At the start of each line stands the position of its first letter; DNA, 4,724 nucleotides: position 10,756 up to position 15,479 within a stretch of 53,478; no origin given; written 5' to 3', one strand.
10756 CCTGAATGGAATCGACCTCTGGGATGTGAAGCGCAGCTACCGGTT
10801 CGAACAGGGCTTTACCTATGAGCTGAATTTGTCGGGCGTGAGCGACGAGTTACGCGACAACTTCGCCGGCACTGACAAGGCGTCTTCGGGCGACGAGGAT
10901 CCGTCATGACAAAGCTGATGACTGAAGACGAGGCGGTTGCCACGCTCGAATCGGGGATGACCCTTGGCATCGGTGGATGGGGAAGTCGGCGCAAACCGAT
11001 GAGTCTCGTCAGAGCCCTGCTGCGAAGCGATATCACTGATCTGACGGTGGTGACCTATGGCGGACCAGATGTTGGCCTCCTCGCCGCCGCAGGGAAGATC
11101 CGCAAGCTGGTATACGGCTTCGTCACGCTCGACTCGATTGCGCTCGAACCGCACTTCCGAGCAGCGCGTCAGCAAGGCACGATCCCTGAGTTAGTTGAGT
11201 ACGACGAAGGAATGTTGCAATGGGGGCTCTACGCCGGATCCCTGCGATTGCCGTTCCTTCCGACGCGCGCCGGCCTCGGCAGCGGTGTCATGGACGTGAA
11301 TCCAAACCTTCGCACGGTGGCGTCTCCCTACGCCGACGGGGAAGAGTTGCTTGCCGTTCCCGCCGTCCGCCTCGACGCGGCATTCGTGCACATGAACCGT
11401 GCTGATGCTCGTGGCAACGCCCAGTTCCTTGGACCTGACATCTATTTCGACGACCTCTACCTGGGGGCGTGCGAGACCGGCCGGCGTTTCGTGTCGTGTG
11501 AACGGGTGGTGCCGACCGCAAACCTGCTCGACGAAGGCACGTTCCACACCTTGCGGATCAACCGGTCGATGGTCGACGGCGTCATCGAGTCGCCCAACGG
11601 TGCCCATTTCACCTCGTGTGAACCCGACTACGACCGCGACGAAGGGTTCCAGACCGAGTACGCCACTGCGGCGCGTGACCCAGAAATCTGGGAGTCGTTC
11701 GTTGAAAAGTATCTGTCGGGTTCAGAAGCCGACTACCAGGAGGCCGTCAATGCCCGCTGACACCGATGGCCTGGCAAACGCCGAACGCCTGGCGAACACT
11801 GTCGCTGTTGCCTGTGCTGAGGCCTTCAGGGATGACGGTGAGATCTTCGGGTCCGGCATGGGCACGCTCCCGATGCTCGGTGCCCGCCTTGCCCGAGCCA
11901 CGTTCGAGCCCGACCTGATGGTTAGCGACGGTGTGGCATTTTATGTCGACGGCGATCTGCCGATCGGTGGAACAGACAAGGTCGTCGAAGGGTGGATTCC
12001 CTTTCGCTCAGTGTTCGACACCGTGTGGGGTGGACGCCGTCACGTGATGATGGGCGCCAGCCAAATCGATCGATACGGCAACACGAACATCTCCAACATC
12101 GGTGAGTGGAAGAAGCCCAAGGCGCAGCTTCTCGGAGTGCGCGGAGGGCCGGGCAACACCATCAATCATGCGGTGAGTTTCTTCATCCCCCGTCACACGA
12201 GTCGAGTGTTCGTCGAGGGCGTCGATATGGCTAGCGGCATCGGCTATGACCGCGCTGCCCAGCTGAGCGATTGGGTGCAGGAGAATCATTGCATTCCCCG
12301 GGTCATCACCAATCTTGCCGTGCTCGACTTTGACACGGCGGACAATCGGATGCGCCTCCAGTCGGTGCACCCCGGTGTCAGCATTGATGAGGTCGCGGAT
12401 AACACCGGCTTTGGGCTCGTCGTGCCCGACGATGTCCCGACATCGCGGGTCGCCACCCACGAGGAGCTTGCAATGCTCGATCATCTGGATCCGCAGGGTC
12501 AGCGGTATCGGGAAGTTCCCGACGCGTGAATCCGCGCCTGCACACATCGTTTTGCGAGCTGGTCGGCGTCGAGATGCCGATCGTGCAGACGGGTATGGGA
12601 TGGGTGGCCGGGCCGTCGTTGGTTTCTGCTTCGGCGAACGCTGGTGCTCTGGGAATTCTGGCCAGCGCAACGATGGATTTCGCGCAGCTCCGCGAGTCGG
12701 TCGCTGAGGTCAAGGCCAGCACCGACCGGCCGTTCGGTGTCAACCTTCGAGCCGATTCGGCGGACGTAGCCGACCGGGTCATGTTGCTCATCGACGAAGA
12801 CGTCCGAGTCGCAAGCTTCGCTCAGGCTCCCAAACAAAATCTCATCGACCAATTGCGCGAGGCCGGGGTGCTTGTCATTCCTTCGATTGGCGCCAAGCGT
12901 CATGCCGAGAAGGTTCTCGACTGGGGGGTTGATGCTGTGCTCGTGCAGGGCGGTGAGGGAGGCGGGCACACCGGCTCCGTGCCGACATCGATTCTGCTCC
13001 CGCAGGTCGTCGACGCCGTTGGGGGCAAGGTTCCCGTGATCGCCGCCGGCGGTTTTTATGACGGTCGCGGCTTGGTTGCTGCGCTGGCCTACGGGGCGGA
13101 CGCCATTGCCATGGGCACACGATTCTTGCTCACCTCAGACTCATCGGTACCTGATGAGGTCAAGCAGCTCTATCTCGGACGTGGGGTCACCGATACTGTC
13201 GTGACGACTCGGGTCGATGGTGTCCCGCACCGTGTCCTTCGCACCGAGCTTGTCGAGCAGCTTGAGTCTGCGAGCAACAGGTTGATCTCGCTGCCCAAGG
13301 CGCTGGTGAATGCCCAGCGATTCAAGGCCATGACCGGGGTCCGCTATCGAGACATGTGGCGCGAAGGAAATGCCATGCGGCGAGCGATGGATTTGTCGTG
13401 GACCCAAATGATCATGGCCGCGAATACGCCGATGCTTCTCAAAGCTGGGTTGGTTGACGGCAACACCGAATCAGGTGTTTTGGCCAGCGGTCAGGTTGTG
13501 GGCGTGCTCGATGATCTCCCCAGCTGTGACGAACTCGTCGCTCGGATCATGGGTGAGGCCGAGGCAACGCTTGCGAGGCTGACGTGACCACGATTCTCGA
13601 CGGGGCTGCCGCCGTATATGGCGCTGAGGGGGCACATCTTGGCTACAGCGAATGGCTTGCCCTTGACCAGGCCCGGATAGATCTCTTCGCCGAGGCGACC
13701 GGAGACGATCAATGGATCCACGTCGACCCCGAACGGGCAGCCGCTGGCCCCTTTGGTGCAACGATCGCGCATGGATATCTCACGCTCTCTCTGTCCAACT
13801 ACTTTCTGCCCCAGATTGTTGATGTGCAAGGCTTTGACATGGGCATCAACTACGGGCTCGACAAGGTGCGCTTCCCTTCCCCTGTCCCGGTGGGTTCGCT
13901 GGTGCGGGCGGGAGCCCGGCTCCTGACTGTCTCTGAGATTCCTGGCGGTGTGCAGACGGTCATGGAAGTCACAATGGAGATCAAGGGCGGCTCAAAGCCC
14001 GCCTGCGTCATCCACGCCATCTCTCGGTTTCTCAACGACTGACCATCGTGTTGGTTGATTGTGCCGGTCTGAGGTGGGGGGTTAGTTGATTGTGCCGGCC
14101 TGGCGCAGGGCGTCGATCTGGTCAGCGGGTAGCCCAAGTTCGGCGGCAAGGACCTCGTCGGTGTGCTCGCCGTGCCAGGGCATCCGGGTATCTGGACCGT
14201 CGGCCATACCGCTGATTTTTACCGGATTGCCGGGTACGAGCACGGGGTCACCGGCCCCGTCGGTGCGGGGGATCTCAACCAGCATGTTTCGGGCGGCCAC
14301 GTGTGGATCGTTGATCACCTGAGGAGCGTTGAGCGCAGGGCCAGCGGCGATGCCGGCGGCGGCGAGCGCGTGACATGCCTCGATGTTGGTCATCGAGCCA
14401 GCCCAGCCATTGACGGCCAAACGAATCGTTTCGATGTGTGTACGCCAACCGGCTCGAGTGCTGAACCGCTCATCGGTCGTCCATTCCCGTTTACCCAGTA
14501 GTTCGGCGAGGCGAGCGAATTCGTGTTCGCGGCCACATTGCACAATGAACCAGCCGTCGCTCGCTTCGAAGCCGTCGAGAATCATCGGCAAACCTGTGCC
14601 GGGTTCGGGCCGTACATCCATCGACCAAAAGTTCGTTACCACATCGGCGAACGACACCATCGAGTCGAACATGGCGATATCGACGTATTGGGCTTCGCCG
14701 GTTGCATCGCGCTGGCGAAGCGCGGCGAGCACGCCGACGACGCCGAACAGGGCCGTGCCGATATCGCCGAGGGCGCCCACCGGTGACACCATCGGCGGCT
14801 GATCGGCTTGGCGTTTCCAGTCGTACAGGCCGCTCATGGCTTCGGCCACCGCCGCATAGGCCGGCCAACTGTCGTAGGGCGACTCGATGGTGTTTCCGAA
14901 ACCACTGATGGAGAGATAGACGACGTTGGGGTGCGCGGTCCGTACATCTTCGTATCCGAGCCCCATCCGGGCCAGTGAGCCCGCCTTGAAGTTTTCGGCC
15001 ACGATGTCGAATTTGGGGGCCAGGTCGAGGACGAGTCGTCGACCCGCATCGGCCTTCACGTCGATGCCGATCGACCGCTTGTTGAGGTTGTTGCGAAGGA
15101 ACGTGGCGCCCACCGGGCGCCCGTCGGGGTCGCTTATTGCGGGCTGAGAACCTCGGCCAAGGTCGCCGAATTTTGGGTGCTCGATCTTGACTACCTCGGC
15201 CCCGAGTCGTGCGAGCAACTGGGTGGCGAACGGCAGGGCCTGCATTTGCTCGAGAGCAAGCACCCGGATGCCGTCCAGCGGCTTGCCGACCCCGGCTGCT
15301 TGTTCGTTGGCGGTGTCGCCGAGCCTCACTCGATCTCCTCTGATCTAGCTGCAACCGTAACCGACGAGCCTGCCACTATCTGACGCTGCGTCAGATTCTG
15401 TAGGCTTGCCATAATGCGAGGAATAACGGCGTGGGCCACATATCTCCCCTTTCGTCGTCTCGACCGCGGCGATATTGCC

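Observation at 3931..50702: A 17-bp dyad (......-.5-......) occupies every promoter gap across ~47 kb: one very large putative regulon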

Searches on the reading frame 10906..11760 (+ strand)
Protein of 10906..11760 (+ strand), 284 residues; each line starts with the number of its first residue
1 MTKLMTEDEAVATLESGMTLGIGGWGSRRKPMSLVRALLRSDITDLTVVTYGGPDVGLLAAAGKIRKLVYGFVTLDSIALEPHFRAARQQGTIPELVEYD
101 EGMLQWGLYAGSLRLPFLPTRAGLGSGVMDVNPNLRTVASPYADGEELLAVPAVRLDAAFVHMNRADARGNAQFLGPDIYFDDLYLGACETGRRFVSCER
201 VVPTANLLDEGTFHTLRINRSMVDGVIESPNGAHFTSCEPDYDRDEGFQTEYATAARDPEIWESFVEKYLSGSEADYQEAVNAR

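Call 8: search_protein_families(library=pfam, proteins=[window:10906-11760:+])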
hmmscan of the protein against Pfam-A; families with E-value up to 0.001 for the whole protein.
window:10906-11760:+ (284 aa): 1 family
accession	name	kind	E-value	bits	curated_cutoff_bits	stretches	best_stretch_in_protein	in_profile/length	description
PF01144.29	CoA_trans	-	1.3e-30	106.8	23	1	6-210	3-202/217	Coenzyme A transferase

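Call 27: search_protein_families(library=ncbifam, proteins=[window:10906-11760:+], max_evalue=0.00001)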
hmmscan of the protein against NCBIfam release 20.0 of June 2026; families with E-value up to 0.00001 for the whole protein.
window:10906-11760:+ (284 aa): 2 families
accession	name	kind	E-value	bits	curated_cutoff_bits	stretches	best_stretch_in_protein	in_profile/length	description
TIGR02429.1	pcaI_scoA_fam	subfamily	5.7e-10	38.9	128.5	1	6-190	8-186/222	3-oxoacid CoA-transferase subunit A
NF007394.0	PRK09920.1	equivalog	2.6e-08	33.8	315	1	2-208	3-199/219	acetate CoA-transferase subunit alpha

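Call 28: search_solved_structures(query=window:10906-11757:+, max_evalue=0.00001)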
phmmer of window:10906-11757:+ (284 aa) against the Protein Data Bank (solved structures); distinct sequences matched with E-value up to 0.00001: 8.
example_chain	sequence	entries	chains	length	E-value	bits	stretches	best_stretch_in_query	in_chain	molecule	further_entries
6co6_A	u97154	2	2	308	1.1e-96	326.7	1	4-282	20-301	Probable CoA-transferase alpha subunit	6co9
6coj_A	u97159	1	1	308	7.7e-96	324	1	4-282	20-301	Probable CoA-transferase alpha subunit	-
6con_A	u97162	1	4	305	1.3e-94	319.9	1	7-282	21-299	CoA-transferase subunit alpha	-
1poi_A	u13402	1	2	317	1.2e-21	80.6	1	3-272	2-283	GLUTACONATE COENZYME A-TRANSFERASE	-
5mzw_A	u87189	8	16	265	2.3e-15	60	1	7-258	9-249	Glutaconate CoA-transferase family, subunit A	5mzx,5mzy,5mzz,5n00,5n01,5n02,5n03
1k6d_A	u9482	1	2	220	4.3e-08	36.1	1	2-182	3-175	ACETATE COA-TRANSFERASE ALPHA SUBUNIT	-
5dbn_A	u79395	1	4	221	4.4e-08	36.1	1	2-182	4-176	Acetate CoA-transferase subunit alpha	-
8k9h_B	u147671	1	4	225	1.1e-07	34.7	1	3-228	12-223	Acetoacetate:butyrate/acetate coenzyme A transferase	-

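Call 60: find_related_loci(query=window:10906-11757:+, collection=metagenome_contigs, flank=10000)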
Query window:10906-11757:+ (284 aa) in metagenome_contigs; peptide patterns used: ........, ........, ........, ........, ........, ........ (x = any residue, [..] = any of these).
600 stretches matched a pattern (row limit reached: there are more); 356 encode a relative of the query (tblastn E <= 1e-3); the best 80 are kept; 80 distinct loci.
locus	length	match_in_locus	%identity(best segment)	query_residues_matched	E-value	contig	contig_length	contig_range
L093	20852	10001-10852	98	1-284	0e+0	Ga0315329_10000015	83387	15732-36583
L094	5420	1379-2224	87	3-284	5e-171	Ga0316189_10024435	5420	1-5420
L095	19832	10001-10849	81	2-284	6e-159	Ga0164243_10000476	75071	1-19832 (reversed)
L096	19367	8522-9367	82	2-283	1e-158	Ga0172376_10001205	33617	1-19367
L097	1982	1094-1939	80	3-284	4e-171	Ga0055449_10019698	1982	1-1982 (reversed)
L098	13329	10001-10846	79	2-283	5e-158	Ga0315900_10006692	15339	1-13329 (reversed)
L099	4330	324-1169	81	2-284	6e-162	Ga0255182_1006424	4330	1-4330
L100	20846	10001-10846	79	2-283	1e-157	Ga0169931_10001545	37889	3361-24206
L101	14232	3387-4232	79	2-283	2e-157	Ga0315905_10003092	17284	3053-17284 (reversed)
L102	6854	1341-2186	78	2-283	4e-157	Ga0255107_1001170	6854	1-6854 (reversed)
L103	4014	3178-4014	81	3-281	6e-162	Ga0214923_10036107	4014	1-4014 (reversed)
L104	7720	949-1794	78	2-283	7e-157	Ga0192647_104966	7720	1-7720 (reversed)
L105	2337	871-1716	79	3-284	2e-167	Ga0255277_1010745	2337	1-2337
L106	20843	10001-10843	79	2-282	8e-157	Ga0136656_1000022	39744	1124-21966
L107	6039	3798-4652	78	1-284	5e-158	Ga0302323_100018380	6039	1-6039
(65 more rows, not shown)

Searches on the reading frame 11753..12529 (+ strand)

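Call 8: search_protein_families(library=pfam, proteins=[window:11753-12529:+])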
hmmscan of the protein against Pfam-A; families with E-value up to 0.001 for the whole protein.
window:11753-12529:+ (258 aa): 1 family
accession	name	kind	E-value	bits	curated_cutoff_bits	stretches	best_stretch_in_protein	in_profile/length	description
PF01144.29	CoA_trans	-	2.1e-09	37.5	23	1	98-216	104-216/217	Coenzyme A transferase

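Call 27: search_protein_families(library=ncbifam, proteins=[window:11753-12529:+], max_evalue=0.00001)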
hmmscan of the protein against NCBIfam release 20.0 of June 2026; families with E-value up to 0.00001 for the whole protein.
window:11753-12529:+ (258 aa): 0 families

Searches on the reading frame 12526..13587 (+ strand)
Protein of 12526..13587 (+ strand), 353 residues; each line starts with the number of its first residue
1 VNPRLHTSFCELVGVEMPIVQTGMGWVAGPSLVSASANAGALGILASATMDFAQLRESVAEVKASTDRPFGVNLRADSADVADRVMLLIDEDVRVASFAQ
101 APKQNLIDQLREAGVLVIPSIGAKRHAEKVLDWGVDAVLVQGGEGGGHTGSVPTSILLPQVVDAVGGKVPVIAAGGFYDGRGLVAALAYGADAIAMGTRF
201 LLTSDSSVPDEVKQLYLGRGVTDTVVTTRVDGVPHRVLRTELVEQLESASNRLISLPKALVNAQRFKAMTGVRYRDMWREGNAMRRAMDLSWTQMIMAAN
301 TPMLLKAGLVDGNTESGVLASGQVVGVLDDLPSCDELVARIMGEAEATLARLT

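Call 8: search_protein_families(library=pfam, proteins=[window:12526-13587:+])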
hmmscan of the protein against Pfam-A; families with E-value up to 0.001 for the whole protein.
window:12526-13587:+ (353 aa): 3 families
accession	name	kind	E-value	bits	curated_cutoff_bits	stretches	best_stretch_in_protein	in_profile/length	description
PF03060.21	NMO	-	1e-81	275.4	28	2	83-342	104-329/331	Nitronate monooxygenase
PF01070.24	FMN_dh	-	6e-12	45.7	24.9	1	93-201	196-306/350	FMN-dependent dehydrogenase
PF00478.31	IMPDH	-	2.1e-11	43.9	25.6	1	5-206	23-245/345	IMP dehydrogenase / GMP reductase domain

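Call 27: search_protein_families(library=ncbifam, proteins=[window:12526-13587:+], max_evalue=0.00001)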
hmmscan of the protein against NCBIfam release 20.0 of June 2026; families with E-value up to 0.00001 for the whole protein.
window:12526-13587:+ (353 aa): 6 families
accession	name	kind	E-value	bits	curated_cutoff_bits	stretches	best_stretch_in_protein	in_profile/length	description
TIGR03151.1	enACPred_II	equivalog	2.4e-72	243.8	453.1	1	7-254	2-247/307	enoyl-[acyl-carrier-protein] reductase FabK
TIGR03966.1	actino_HemFlav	equivalog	2.2e-10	39.8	470.85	1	113-214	247-348/385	pre-mycofactocin synthase MftD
NF008398.0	PRK11197.1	subfamily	8.5e-09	34.6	376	1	113-204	245-336/381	L-lactate dehydrogenase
NF033901.1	L_lactate_LldD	exception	3.3e-07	29.7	550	1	113-205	245-337/377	FMN-dependent L-lactate dehydrogenase LldD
TIGR02814.1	pfaD_fam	subfamily_domain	3.4e-07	29.4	449.25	0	142-227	189-283/444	PfaD family polyunsaturated fatty acid/polyketide biosynthesis protein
TIGR01302.1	IMP_dehydrog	equivalog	1.2e-06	27.6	481.5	0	117-207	269-366/450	IMP dehydrogenase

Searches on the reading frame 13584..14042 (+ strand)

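Call 8: search_protein_families(library=pfam, proteins=[window:13584-14042:+])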
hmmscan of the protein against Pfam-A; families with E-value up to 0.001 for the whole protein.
window:13584-14042:+ (152 aa): 1 family
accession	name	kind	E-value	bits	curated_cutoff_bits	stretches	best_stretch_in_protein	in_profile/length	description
PF01575.25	MaoC_dehydratas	-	1.4e-22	80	27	1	16-113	7-101/123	MaoC like domain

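Call 27: search_protein_families(library=ncbifam, proteins=[window:13584-14042:+], max_evalue=0.00001)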
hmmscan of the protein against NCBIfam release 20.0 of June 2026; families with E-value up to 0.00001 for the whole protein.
window:13584-14042:+ (152 aa): 1 family
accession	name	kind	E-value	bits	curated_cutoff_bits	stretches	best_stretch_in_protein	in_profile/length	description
TIGR02278.1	PaaN-DH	equivalog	3.8e-10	38.7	562.8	1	28-108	542-620/664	phenylacetic acid degradation bifunctional protein PaaZ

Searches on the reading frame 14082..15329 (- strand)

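Call 8: search_protein_families(library=pfam, proteins=[window:14082-15329:-])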
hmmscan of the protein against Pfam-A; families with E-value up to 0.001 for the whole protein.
window:14082-15329:- (415 aa): 1 family
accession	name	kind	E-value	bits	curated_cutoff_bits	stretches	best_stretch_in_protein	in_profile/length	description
PF02515.22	CoA_transf_3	-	1.1e-89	301.6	23.3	1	18-390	1-366/366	CoA-transferase family III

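Call 27: search_protein_families(library=ncbifam, proteins=[window:14082-15329:-], max_evalue=0.00001)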
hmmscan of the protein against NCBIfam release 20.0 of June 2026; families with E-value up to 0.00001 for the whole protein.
window:14082-15329:- (415 aa): 7 families
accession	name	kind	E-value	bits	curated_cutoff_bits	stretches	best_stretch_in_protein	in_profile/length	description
NF041294.1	Scnl_mescCoAtase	equivalog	8.4e-72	242.4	700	1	18-394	4-380/381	succinyl-CoA:mesaconate CoA-transferase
NF003809.0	PRK05398.1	subfamily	1.6e-70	237.8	442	2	16-228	3-208/416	formyl-CoA transferase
TIGR03253.1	oxalate_frc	equivalog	3.4e-67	227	504.2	2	16-228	2-207/416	formyl-CoA transferase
NF052585.1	SucGlutTfsCaiB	equivalog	5e-64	216.3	750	1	16-395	6-386/394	succinate--glutarate CoA-transferase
NF008511.0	PRK11430.1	equivalog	3e-51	174.7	522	1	16-378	8-359/381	CoA:oxalate CoA-transferase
NF002914.1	PRK03525.1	equivalog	1e-29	103.7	413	1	17-414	9-397/400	L-carnitine CoA-transferase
TIGR04253.1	mesacon_CoA_iso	equivalog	1.6e-16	60.3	725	1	18-412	3-398/403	2-methylfumaryl-CoA isomerase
